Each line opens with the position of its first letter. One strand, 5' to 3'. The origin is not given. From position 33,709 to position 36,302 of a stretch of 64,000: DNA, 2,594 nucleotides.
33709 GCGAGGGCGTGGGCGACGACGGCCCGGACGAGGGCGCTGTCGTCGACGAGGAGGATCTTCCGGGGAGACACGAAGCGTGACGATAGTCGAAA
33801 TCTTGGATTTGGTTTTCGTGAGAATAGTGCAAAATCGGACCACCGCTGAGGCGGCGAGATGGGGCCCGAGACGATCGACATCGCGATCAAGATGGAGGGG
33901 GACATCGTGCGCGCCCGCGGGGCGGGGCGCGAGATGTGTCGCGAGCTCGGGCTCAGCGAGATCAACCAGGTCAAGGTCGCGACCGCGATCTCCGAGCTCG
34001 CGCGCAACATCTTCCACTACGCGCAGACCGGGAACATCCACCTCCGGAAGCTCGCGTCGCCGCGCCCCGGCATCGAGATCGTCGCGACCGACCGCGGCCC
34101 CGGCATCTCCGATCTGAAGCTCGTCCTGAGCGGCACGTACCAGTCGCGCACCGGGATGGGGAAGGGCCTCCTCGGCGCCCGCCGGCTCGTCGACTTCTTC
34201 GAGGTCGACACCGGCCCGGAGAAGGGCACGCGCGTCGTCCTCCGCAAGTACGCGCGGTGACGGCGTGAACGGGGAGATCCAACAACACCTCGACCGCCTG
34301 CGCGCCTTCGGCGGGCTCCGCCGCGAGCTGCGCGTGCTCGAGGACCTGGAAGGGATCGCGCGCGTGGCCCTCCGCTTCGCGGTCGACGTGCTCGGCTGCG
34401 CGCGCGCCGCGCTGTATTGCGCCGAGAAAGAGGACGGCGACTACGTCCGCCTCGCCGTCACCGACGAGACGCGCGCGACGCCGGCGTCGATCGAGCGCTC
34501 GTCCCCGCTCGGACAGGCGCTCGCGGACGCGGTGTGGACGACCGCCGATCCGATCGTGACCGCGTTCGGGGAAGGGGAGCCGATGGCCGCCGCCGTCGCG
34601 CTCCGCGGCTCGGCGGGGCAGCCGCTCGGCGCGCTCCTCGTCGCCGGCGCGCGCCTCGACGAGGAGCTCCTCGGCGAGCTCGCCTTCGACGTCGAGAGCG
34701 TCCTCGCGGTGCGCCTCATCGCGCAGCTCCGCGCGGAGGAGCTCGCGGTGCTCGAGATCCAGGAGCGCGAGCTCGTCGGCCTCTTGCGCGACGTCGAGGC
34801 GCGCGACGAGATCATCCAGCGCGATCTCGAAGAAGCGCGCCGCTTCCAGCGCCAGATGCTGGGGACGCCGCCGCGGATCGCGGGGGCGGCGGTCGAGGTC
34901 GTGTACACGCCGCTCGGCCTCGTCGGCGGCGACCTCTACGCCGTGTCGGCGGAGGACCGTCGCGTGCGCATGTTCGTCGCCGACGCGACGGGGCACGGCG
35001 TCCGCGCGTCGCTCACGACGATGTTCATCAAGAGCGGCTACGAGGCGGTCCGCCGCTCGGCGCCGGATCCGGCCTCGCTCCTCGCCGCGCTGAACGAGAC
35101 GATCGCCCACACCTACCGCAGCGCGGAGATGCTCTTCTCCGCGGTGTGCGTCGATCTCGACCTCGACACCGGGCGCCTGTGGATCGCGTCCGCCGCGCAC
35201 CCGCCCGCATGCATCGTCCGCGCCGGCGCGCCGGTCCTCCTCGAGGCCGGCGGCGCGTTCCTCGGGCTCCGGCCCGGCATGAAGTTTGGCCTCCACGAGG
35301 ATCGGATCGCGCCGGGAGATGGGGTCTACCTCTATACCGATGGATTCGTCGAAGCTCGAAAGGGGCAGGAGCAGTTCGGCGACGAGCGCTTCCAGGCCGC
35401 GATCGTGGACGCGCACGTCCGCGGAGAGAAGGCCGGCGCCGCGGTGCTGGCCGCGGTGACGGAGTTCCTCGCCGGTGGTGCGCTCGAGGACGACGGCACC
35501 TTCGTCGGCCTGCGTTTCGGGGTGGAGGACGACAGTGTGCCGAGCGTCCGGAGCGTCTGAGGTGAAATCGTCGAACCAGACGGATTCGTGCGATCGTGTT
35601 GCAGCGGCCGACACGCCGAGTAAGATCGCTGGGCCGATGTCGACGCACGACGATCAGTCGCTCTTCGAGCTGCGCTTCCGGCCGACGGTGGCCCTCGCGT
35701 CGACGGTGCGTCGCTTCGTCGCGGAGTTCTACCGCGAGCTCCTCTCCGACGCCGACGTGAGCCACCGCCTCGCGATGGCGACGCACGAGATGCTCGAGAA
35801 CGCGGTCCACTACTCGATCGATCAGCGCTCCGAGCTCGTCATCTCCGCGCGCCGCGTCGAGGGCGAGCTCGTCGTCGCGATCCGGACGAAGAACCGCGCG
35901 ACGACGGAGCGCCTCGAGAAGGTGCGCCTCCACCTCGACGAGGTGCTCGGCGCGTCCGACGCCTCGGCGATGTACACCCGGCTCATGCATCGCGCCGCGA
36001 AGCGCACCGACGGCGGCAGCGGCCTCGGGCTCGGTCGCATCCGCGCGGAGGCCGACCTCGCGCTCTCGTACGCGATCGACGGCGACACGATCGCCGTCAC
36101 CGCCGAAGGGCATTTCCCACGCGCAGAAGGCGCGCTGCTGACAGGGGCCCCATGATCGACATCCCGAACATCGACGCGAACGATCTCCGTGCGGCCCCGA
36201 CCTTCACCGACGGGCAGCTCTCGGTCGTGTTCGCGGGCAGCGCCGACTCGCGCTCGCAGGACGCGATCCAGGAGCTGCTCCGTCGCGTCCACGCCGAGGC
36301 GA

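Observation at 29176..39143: Composite signalling island: two partner-switching modules interleaved with CheA/CheB/Hpt/CheY-type genes, with no MCP, CheW or CheR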

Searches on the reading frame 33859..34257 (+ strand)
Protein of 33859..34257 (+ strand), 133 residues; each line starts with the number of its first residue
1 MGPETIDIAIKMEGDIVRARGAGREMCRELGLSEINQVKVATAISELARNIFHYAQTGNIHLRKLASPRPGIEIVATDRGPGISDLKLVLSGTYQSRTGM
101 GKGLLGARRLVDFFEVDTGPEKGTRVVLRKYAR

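Call 7: search_protein_families(library=pfam, max_evalue=0.01, proteins=[window:33859-34257:+])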
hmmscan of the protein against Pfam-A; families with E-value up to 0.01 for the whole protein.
window:33859-34257:+ (133 aa): 2 families
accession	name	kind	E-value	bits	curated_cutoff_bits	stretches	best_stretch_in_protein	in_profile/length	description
PF13581.12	HATPase_c_2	-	4.3e-09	36.9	27.4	1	16-130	8-127/127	Histidine kinase-like ATPase domain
PF02518.31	HATPase_c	-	7.7e-08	33.2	26.4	1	37-129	3-106/111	Histidine kinase-, DNA gyrase B-, and HSP90-like ATPase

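Call 20: search_protein_families(library=ncbifam, max_evalue=0.1, proteins=[window:33859-34257:+])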
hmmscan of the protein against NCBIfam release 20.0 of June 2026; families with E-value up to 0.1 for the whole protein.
window:33859-34257:+ (133 aa): 2 families
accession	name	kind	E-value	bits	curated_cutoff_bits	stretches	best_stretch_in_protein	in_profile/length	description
TIGR01925.2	spIIAB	equivalog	7.5e-09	35.6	135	1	29-131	29-135/137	anti-sigma F factor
NF041045.1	RsbA_anti_sig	subfamily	7.4e-08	32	210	1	12-128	187-300/303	anti-sigma factor RsbA family regulatory protein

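Call 32: search_solved_structures(query=window:33859-34257:+, max_evalue=0.01)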
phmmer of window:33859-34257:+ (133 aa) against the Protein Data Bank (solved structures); distinct sequences matched with E-value up to 0.01: 0.

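Call 52: search_solved_structures(query=window:33859-34257:+, max_evalue=10, show_alignments=1)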
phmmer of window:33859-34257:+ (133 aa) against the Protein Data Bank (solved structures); distinct sequences matched with E-value up to 10: 1.
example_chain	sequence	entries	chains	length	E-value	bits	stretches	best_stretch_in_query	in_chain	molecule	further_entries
6b2x_A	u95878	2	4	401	1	12.7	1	20-118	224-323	Solute-binding periplasmic protein of iron/siderophore ABC transporter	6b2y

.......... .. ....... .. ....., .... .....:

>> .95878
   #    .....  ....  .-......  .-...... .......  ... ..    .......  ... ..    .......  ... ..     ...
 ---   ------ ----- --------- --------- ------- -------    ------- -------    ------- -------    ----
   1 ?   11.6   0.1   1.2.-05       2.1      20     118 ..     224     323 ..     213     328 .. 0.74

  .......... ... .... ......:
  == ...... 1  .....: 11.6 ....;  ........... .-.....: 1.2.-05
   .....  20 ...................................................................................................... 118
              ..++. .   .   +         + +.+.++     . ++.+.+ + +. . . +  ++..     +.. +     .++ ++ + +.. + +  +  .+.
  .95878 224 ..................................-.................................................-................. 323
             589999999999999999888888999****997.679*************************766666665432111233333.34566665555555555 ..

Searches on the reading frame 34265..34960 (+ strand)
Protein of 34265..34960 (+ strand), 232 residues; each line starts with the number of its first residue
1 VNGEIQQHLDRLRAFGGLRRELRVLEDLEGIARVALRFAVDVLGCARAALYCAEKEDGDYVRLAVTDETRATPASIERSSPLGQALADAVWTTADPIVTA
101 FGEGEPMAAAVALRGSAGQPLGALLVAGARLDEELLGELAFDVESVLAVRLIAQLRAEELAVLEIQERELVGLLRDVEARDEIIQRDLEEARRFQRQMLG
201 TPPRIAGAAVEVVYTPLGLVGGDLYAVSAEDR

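Call 82: search_protein_families(library=pfam, max_evalue=10, proteins=[window:34265-34960:+])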
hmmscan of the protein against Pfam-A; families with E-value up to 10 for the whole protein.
window:34265-34960:+ (232 aa): 2 families
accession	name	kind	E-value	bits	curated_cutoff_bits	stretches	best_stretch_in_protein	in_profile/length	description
PF13492.12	GAF_3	-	0.00089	20.1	27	1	28-130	2-104/129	GAF domain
PF01590.32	GAF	-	0.0034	18.3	22.4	1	27-141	1-107/133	GAF domain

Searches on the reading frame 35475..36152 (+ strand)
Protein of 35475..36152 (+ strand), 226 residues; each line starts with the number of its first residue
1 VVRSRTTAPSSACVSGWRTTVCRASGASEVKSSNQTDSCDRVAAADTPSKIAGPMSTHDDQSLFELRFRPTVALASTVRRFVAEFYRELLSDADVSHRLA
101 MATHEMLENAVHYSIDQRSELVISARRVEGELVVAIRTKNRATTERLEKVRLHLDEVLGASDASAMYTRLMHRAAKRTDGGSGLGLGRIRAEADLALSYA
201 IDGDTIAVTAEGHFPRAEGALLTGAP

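Call 8: search_protein_families(library=pfam, max_evalue=0.01, proteins=[window:35475-36152:+])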
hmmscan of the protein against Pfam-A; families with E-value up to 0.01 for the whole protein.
window:35475-36152:+ (226 aa): 2 families
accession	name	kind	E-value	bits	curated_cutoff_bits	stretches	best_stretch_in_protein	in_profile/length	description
PF13581.12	HATPase_c_2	-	1.5e-05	25.4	27.4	1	69-189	2-105/127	Histidine kinase-like ATPase domain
PF19788.4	DUF6272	-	4.1e-05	23.7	26.6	1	94-202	10-125/134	Family of unknown function (DUF6272)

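Call 20: search_protein_families(library=ncbifam, max_evalue=0.1, proteins=[window:35475-36152:+])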
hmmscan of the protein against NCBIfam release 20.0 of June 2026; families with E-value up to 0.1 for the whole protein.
window:35475-36152:+ (226 aa): 5 families
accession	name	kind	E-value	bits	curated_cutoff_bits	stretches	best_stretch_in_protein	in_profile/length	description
NF047703.1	slr1658_superfam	superfamily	2.1e-11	43.6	100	1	81-191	38-157/185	slr1658 superfamily regulator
NF052618.1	slr1658_cyano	equivalog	1.5e-06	27.9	200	1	101-186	72-156/191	slr1658 family protein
NF041045.1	RsbA_anti_sig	subfamily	0.00061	19.1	210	1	63-146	184-258/303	anti-sigma factor RsbA family regulatory protein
NF038262.1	SiaB_fam_kinase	subfamily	0.029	13.9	85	1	104-201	55-161/177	SiaB family protein kinase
NF052360.1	HolPasePseu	equivalog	0.089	12.4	280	0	84-160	59-133/218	histidinol-phosphatase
